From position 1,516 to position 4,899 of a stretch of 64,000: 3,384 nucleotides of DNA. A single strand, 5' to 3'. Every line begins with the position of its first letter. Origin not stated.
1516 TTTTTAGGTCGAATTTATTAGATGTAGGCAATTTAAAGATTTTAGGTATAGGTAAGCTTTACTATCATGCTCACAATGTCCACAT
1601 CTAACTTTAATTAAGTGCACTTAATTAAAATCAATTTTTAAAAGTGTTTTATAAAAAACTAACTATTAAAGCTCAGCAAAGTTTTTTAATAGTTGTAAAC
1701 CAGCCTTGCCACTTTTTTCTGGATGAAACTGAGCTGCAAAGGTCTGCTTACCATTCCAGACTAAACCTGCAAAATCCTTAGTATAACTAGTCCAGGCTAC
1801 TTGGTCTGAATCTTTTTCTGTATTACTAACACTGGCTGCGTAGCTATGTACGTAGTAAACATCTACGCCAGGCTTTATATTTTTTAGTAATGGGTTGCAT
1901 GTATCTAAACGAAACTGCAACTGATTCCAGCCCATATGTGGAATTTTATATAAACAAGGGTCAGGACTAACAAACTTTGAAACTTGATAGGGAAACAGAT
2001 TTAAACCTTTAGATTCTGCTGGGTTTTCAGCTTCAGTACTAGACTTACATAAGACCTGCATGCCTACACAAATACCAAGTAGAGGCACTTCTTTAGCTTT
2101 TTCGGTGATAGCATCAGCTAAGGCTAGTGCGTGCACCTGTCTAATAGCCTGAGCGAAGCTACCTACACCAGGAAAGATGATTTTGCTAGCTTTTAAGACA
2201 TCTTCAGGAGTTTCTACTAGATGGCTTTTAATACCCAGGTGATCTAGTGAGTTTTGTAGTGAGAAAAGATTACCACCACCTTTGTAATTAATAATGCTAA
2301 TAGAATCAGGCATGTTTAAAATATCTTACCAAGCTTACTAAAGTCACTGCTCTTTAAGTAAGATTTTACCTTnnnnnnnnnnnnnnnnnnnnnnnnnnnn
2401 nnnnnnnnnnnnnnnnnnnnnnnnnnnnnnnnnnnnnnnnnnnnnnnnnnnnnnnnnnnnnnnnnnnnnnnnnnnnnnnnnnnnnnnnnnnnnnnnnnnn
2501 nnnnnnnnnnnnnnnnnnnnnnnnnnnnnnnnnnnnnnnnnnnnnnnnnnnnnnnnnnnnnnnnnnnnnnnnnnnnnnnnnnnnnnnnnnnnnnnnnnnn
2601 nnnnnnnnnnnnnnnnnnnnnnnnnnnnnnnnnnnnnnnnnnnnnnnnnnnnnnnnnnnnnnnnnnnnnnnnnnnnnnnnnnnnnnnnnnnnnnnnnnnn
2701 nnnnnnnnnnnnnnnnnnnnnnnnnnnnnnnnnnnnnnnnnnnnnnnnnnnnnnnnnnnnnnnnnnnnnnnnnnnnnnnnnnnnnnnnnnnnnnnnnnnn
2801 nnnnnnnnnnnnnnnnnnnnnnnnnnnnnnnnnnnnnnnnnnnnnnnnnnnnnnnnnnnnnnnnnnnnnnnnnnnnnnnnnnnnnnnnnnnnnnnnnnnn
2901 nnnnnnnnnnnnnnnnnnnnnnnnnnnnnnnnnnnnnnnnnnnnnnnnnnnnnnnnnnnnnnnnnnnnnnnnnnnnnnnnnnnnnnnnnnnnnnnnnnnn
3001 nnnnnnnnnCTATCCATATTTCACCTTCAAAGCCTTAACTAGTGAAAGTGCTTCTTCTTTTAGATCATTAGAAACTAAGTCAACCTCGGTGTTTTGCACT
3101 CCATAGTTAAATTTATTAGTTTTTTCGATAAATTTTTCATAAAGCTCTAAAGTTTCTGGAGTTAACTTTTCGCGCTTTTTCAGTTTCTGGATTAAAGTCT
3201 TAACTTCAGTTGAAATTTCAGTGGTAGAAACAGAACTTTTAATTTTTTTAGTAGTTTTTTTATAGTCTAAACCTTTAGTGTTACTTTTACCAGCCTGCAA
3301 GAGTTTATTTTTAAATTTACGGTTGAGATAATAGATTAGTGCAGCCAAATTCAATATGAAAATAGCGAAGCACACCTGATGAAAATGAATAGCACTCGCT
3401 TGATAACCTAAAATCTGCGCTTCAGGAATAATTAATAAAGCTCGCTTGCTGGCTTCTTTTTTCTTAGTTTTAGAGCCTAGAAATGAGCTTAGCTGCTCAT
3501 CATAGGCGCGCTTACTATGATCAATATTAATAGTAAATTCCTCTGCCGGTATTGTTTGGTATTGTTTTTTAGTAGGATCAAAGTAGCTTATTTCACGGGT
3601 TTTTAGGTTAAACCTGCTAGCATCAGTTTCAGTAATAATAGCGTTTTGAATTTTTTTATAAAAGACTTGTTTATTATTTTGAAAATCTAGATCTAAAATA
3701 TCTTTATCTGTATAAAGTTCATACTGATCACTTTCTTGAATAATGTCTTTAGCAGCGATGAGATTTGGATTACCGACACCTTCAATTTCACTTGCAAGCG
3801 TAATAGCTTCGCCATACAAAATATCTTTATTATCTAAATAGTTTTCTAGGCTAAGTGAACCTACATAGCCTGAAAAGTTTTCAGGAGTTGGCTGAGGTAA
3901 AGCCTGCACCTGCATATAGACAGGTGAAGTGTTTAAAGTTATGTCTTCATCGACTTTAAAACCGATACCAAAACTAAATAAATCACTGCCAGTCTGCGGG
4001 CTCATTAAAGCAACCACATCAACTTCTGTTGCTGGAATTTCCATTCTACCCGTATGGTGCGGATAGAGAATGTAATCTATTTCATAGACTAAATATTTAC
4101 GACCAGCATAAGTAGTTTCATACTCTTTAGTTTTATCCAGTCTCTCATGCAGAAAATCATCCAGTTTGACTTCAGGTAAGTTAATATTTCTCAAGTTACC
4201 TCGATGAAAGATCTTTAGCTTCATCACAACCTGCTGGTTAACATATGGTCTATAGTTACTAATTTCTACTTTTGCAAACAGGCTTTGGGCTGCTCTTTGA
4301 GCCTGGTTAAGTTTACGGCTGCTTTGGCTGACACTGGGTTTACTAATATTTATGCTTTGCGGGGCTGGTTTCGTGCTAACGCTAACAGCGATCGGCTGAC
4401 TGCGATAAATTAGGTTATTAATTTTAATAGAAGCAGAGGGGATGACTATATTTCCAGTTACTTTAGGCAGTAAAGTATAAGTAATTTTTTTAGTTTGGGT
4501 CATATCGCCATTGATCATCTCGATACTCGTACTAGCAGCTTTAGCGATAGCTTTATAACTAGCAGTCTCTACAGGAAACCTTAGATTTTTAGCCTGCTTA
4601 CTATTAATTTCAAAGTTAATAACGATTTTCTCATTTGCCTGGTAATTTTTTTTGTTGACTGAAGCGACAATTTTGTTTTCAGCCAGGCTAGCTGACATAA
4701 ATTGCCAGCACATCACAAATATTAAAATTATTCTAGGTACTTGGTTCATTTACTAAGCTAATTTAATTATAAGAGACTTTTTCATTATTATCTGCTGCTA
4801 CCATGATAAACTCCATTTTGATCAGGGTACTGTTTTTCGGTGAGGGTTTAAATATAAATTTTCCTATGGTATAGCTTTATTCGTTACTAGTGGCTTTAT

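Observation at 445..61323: GCGCGC is a highly iterated palindrome in an AT-rich genome (HIP1-like, different word)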

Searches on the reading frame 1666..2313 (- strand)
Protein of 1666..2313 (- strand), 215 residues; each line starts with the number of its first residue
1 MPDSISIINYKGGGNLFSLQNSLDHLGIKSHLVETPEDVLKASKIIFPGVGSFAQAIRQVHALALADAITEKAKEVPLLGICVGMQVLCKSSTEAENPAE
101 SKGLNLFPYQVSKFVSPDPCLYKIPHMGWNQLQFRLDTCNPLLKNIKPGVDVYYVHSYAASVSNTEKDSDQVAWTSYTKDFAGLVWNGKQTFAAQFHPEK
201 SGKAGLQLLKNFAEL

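Call 33: search_protein_families(library=pfam, proteins=[window:1666-2313:-], max_evalue=0.001)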
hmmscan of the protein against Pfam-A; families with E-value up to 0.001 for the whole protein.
window:1666-2313:- (215 aa): 3 families
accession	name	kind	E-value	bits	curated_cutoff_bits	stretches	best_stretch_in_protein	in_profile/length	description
PF00117.34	GATase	-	1.6e-21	77.3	22.8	1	17-212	11-186/190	Glutamine amidotransferase class-I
PF07685.20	GATase_3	-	2e-08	34.5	27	1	10-111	13-115/196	CobB/CobQ-like glutamine amidotransferase domain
PF01174.25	SNO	-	0.00036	20.9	27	0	20-107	12-96/188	SNO glutamine amidotransferase family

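Call 60: find_encoding_contigs(protein=window:1666-2313:-, flank=10000, max_places=2)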
Protein window:1666-2313:- (215 aa): 5 contigs read that carry it; 2 places shown.
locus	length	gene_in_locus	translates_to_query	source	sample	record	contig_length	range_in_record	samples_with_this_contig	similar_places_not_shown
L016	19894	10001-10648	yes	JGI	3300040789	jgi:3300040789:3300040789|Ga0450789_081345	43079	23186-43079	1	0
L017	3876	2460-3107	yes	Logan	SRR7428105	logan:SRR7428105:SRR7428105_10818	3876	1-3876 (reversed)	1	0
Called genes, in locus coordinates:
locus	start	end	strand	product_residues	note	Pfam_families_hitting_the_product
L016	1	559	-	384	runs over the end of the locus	PF00108:Thiolase_N, PF00109:ketoacyl-synt (weak), PF02803:Thiolase_C, PF08541:ACP_syn_III_C (weak)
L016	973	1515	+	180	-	PF00571:CBS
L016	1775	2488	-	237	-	PF05239:PRC (weak)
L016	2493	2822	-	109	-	-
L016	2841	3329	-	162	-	PF00210:Ferritin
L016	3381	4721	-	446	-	PF05137:PilN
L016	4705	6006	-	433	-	PF06750:A24_N_bact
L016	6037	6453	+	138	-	PF01288:HPPK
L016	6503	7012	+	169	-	PF00583:Acetyltransf_1, PF13302:Acetyltransf_3 (weak), PF13673:Acetyltransf_10, PF13508:Acetyltransf_7, PF08445:FR47 (weak)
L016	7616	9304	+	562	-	PF13584:BatD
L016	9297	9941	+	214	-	-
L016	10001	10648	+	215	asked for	PF07685:GATase_3, PF00117:GATase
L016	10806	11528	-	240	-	PF00696:AA_kinase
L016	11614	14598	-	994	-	PF09206:ArabFuran-catal (weak)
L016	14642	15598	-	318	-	PF00140:Sigma70_r1_2, PF04542:Sigma70_r2, PF04539:Sigma70_r3, PF04545:Sigma70_r4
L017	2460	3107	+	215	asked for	PF07685:GATase_3, PF00117:GATase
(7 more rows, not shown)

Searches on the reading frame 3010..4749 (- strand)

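Call 7: search_protein_families(library=ncbifam, proteins=[window:3010-4749:-])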
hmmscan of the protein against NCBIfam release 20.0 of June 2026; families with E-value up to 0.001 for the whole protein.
window:3010-4749:- (579 aa): 0 families

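Call 9: search_protein_families(library=pfam, proteins=[window:3010-4749:-])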
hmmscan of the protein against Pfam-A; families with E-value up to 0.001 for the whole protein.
window:3010-4749:- (579 aa): 1 family
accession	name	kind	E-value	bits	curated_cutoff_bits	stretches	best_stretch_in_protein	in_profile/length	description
PF13584.12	BatD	-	8.7e-22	78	24.1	1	29-124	1-92/92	BatD DUF11 like domain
